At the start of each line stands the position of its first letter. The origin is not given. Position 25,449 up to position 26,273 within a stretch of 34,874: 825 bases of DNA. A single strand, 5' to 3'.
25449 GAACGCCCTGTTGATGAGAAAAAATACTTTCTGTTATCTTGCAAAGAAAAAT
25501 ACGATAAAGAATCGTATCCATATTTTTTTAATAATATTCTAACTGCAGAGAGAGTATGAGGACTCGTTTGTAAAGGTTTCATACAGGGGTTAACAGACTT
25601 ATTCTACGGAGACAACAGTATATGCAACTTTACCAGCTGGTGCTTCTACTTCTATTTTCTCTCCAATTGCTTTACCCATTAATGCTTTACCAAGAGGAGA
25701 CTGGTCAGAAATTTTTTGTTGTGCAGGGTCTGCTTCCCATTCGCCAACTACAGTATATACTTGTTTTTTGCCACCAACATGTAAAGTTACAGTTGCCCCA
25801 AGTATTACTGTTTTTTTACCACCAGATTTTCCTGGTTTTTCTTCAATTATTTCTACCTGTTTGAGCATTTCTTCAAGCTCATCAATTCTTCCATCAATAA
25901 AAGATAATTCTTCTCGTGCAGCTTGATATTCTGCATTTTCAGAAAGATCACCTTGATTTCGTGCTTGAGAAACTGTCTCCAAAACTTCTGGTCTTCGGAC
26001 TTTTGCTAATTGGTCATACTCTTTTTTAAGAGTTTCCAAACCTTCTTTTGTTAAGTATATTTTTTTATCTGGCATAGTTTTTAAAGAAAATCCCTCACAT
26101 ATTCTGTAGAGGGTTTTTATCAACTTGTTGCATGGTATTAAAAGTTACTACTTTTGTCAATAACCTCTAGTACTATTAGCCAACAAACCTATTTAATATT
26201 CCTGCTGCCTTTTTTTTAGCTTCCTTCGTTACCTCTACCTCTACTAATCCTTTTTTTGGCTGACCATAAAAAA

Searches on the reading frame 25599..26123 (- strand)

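Call 7: search_protein_families(library=pfam, proteins=[window:25599-26123:-], max_evalue=0.001)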
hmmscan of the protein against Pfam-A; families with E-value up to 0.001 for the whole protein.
window:25599-26123:- (174 aa): 2 families
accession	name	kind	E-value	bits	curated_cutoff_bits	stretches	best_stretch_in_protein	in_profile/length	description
PF03449.20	GreA_GreB_N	-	1.9e-28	98.9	24.5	1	22-92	1-71/71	Transcription elongation factor, N-terminal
PF01272.25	GreA_GreB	-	8.2e-25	87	26.9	1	103-174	3-76/77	Transcription elongation factor, GreA/GreB, C-term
